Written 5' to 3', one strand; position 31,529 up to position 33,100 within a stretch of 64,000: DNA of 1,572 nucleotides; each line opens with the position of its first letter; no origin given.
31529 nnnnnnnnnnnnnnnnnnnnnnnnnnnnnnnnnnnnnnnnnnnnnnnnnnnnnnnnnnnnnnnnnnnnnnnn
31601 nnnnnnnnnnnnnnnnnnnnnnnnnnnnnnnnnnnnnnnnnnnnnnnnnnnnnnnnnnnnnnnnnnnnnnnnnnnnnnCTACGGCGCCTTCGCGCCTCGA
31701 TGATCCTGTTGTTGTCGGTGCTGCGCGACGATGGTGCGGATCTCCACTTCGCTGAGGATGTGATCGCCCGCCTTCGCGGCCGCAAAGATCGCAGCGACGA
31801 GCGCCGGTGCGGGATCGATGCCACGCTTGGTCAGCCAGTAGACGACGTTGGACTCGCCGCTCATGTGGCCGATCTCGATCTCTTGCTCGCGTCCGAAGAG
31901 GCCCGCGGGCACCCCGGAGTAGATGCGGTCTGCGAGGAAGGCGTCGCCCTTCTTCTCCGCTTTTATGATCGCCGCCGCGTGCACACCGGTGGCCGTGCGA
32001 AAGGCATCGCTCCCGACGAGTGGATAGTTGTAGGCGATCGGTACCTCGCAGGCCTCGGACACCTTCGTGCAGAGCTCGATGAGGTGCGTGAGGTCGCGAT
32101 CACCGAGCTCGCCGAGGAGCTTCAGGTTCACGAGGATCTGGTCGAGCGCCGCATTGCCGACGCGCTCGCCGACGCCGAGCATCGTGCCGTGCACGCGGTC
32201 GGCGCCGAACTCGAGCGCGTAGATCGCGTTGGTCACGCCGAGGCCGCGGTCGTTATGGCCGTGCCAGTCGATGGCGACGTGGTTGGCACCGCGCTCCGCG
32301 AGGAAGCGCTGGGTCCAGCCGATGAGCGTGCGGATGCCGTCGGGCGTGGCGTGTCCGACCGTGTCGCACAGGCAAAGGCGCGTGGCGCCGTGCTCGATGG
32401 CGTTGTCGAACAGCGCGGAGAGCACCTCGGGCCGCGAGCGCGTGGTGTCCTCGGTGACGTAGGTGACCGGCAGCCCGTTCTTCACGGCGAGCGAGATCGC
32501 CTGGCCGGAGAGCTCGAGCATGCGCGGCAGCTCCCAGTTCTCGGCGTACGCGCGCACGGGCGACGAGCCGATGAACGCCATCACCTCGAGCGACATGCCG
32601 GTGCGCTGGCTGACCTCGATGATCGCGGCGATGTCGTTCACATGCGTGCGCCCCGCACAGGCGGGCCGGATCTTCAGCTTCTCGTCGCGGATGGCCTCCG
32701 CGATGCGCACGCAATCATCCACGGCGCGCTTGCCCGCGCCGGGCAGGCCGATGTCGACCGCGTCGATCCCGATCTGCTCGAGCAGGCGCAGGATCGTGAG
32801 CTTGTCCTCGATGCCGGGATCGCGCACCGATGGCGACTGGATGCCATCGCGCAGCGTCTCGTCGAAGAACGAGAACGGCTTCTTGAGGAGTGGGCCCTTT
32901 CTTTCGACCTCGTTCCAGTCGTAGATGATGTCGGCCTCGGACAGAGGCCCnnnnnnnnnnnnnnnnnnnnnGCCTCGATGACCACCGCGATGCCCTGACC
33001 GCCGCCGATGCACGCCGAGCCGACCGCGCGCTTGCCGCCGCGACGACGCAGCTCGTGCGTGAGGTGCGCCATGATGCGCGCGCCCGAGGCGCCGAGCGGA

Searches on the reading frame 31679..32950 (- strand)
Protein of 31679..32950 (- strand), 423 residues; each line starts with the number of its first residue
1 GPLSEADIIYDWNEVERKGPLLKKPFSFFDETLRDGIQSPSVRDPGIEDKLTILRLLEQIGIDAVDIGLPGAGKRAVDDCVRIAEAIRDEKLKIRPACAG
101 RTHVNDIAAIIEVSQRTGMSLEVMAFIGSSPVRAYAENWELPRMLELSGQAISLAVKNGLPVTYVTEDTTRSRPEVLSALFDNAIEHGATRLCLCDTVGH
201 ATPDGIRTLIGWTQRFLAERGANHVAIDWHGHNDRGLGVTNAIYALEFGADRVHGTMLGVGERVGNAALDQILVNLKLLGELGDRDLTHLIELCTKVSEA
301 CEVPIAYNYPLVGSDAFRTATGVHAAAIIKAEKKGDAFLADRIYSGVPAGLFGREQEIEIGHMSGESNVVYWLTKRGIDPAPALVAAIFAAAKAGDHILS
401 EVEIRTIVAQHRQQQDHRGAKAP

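Call 8: search_protein_families(library=ncbifam, proteins=[window:31679-32950:-], max_evalue=0.001)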
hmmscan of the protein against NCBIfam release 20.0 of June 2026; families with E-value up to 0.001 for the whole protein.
window:31679-32950:- (423 aa): 21 families
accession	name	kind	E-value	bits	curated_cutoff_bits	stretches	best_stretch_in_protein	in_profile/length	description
TIGR02660.1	nifV_homocitr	equivalog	1.8e-55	188.7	462.9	1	28-390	4-343/365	homocitrate synthase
NF002085.0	PRK00915.1-2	subfamily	2.4e-54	184.9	517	1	25-410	13-378/504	2-isopropylmalate synthase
TIGR02090.1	LEU1_arch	subfamily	2.7e-52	178.1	484.75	1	28-393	3-345/363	isopropylmalate/citramalate/homocitrate synthases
TIGR02146.1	LysS_fung_arch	equivalog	1.3e-51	175.9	413.55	1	29-389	2-339/344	homocitrate synthase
NF002086.0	PRK00915.1-3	equivalog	1.4e-49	169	532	1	27-414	8-387/516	2-isopropylmalate synthase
TIGR00973.1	leuA_bact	equivalog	6.9e-46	156.7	598.7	1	28-389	4-354/494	2-isopropylmalate synthase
NF002087.0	PRK00915.1-4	equivalog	2e-45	155.3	729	1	28-378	9-348/516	2-isopropylmalate synthase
NF002088.0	PRK00915.1-5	equivalog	3.3e-43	148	697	1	26-412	4-382/514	2-isopropylmalate synthase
NF041069.1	IPMS_Sufob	equivalog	5.3e-41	141.1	600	1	28-390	3-344/371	isopropylmalate synthase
NF002084.0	PRK00915.1-1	equivalog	3.7e-39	134.6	748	1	28-334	7-310/523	2-isopropylmalate synthase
TIGR00977.1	citramal_synth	equivalog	3e-36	124.8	450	1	28-379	4-347/526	citramalate synthase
NF042434.1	IPMS_Lepto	equivalog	9.6e-26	90.6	500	1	26-393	6-367/374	2-isopropylmalate synthase LeuA2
NF002991.1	PRK03739.1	subfamily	5.9e-24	84.7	455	1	192-333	204-343/550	2-isopropylmalate synthase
NF042433.1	CitmalDyn_Leptosp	equivalog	6.4e-21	74.5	950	1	28-377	10-346/514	(R)-citramalate synthase CimA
TIGR00970.1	leuA_yeast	equivalog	5.2e-19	68.2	697.4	1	194-331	209-344/564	2-isopropylmalate synthase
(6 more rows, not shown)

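Call 35: search_solved_structures(query=window:31679-32950:-, max_evalue=1e-10, show_alignments=3)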
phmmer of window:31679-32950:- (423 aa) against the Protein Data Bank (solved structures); distinct sequences matched with E-value up to 1e-10: 14.
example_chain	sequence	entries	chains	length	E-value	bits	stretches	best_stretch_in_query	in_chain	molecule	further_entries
3rmj_A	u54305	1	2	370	6.1e-31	111.2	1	28-340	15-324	2-isopropylmalate synthase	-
6ktq_A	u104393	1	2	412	6.2e-29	104.6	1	26-394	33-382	Homocitrate synthase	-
3ivs_A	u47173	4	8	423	9.8e-29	103.9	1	25-330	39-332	Homocitrate synthase, mitochondrial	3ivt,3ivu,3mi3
3ewb_X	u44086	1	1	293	7.6e-27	97.7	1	24-279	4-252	2-isopropylmalate synthase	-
3a9i_A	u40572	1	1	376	7.9e-26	94.4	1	26-329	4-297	Homocitrate synthase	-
2ztj_A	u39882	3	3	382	8.3e-26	94.3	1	26-329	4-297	Homocitrate synthase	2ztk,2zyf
3eeg_A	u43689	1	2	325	1.8e-25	93.2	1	24-331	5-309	2-isopropylmalate synthase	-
6e1j_A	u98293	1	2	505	1.9e-24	89.8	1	23-334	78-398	2-isopropylmalate synthase, A genome specific 1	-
4ov4_A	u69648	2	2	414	2e-21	79.9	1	21-394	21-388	2-isopropylmalate synthase | isopropylmalate synthase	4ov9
3ble_A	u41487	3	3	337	9.1e-20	74.4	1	26-336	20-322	Citramalate synthase from Leptospira interrogans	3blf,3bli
3hpx_A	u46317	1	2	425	1.9e-13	53.6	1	196-331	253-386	2-isopropylmalate synthase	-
3u6w_A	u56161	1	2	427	1.9e-13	53.6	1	196-331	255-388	2-isopropylmalate synthase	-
1sr9_A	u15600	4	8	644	4.7e-13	52.3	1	196-331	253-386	2-isopropylmalate synthase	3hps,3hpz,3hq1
3fig_A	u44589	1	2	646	4.8e-13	52.3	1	196-331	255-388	2-isopropylmalate synthase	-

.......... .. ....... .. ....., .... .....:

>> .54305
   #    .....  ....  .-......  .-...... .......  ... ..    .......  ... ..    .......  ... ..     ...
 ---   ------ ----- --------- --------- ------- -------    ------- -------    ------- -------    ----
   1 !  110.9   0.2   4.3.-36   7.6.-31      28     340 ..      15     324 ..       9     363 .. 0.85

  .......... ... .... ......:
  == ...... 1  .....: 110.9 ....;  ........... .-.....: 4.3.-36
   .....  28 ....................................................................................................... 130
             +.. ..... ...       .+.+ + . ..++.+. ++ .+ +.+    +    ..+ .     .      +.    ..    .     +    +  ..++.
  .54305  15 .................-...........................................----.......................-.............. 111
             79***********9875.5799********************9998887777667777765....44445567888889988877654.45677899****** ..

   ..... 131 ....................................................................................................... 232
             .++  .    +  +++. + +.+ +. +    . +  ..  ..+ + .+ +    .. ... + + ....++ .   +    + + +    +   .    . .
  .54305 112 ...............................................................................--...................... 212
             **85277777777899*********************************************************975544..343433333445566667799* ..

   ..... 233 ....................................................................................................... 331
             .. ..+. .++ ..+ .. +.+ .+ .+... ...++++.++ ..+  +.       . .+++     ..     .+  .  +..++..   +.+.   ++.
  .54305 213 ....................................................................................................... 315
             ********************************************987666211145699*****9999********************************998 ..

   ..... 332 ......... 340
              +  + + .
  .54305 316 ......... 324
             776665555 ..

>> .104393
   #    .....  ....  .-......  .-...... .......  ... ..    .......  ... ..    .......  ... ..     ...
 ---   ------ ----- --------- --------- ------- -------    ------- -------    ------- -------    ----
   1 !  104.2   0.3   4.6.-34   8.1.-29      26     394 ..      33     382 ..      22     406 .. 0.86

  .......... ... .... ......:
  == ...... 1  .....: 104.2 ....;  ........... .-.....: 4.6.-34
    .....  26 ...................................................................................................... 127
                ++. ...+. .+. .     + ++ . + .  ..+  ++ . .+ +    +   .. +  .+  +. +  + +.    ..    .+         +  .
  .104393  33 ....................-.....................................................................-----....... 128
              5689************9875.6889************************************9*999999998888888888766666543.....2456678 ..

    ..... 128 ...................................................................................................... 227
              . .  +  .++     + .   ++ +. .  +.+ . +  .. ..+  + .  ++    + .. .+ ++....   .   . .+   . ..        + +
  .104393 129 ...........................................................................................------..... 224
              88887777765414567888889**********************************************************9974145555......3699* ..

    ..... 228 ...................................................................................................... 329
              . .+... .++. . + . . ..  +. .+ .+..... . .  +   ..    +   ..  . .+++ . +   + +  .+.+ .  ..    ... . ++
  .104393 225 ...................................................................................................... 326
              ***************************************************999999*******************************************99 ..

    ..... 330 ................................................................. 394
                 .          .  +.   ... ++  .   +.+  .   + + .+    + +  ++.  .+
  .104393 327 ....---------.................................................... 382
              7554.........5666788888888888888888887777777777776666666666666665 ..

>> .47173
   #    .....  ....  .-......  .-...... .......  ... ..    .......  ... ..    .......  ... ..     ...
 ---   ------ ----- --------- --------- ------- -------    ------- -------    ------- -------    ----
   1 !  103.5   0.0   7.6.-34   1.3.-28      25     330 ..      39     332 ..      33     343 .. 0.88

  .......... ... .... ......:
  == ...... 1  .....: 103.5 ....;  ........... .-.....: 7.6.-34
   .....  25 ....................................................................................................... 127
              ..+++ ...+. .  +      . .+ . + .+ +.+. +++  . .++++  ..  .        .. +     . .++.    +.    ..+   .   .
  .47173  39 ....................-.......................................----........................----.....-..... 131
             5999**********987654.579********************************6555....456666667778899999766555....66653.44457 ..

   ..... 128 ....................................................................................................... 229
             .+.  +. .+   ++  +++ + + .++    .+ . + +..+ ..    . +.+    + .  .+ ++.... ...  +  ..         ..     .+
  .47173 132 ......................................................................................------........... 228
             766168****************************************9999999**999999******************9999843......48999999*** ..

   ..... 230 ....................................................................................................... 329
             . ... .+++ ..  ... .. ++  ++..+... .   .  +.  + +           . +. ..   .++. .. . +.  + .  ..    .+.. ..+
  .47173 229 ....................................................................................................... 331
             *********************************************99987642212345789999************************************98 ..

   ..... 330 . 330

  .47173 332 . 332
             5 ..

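Call 36: search_protein_families(library=pfam, proteins=[window:31679-32950:-], max_evalue=0.01)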
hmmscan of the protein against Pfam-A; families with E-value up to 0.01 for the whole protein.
window:31679-32950:- (423 aa): 1 family
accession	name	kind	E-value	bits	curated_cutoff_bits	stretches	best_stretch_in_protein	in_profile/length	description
PF00682.25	HMGL-like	-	1.1e-45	156.5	29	1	27-293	3-256/260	HMGL-like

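Call 62: find_homologous_proteins(query=window:31679-32950:-)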
Query window:31679-32950:- (423 aa): 8000 proteins with E <= 0.001 among 8000 candidates; the best 120 are listed.
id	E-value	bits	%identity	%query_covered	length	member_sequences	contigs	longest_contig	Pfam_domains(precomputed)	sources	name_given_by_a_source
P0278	1.5e-261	886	93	100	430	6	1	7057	PF00682.26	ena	-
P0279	4.3e-230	782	85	97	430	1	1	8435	PF00682.26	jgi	jgi:2-isopropylmalate synthase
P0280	1.6e-226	770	83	97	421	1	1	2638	PF00682.26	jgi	jgi:2-isopropylmalate synthase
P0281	3.8e-226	769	83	97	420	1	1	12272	PF00682.26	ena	-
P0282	1.1e-225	768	82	98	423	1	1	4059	PF00682.26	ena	-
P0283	4.3e-225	766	82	97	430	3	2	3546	PF00682.26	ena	-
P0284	7.2e-224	762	82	97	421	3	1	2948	PF00682.26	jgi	jgi:2-isopropylmalate synthase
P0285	8.5e-224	761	82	97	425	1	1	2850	PF00682.26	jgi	-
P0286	4.6e-223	759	82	97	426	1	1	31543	PF00682.26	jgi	jgi:2-isopropylmalate synthase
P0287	9.5e-223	758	82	97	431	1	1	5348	PF00682.26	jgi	jgi:2-isopropylmalate synthase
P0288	1.3e-221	754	82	97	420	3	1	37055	PF00682.26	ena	-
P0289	2.3e-221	753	82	97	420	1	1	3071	PF00682.26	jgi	jgi:2-isopropylmalate synthase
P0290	9.4e-221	751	82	97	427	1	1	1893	PF00682.26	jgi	jgi:2-isopropylmalate synthase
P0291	9.6e-220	748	82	96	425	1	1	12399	PF00682.26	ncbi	-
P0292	1.8e-217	741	81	97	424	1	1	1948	PF00682.26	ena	-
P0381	6.4e-184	630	67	99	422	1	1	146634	PF00682.26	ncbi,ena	-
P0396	1.3e-182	626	65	97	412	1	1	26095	PF00682.26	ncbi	-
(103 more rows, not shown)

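Call 63: find_encoding_contigs(protein=P0381, flank=7000, max_places=1)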
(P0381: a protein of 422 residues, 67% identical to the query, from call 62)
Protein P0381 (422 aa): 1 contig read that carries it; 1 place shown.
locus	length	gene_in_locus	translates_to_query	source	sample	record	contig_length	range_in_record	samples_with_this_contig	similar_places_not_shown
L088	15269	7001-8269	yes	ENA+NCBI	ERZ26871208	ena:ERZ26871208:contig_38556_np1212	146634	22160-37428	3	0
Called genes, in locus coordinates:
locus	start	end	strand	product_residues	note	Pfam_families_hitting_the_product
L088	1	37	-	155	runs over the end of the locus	PF00903:Glyoxalase, PF13468:Glyoxalase_3, PF13669:Glyoxalase_4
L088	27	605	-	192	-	PF02737:3HCDH_N, PF00725:3HCDH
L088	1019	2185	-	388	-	PF02771:Acyl-CoA_dh_N, PF02770:Acyl-CoA_dh_M, PF00441:Acyl-CoA_dh_1, PF22924:ACOX_C_alpha1 (faint), PF08028:Acyl-CoA_dh_2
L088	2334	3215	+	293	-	PF01381:HTH_3, PF12844:HTH_19 (weak), PF13560:HTH_31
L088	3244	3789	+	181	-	PF09856:ScfRs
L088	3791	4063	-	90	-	-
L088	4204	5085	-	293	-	PF00198:2-oxoacid_dh (faint)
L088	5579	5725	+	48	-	-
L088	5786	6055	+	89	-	PF00108:Thiolase_N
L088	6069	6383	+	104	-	PF00108:Thiolase_N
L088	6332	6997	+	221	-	PF00108:Thiolase_N, PF02803:Thiolase_C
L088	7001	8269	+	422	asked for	PF00682:HMGL-like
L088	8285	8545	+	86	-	-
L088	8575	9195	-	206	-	PF00578:AhpC-TSA, PF08534:Redoxin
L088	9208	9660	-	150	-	PF13490:zf-HC2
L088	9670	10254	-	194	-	PF04542:Sigma70_r2, PF08281:Sigma70_r4_2, PF04545:Sigma70_r4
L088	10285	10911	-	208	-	-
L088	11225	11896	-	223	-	PF20582:UPF0758_N, PF04002:RadC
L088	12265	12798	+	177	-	PF13679:Methyltransf_32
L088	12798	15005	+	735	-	PF23139:OB_YrrC, PF14520:HHH_5 (weak), PF14490:HHH_RecD2, PF13086:AAA_11 (faint), PF13245:AAA_19, PF13604:AAA_30, PF18335:SH3_13, PF13538:UvrD_C_2, +1 more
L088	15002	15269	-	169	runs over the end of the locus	-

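Call 64: find_encoding_contigs(protein=P0396, flank=7000, max_places=1)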
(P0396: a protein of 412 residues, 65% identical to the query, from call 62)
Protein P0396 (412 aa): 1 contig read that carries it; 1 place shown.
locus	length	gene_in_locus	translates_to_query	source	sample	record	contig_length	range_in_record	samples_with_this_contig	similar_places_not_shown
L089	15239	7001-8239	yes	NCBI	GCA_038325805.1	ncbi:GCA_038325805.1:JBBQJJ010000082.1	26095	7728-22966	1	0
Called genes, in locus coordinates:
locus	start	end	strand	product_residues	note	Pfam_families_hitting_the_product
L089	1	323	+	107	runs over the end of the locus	PF02482:Ribosomal_S30AE (weak)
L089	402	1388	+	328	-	-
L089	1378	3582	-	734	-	PF20256:MoCoBD_2, PF02738:MoCoBD_1, PF20256:MoCoBD_2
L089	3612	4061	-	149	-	PF00111:Fer2, PF13085:Fer2_3 (weak), PF01799:Fer2_2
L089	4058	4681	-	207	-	-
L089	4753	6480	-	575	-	PF07238:PilZ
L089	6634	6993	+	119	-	-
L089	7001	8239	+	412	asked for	PF00682:HMGL-like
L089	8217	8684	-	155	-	-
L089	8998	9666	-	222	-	PF00814:TsaD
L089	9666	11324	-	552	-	PF02163:Peptidase_M50, PF00595:PDZ, PF13180:PDZ_2 (weak), PF14685:PDZ_Tricorn (faint), PF17820:PDZ_6, PF17820:PDZ_6 (weak), PF13180:PDZ_2 (weak), PF17820:PDZ_6, +1 more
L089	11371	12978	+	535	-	-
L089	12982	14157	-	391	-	PF09587:PGA_cap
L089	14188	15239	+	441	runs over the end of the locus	PF00291:PALP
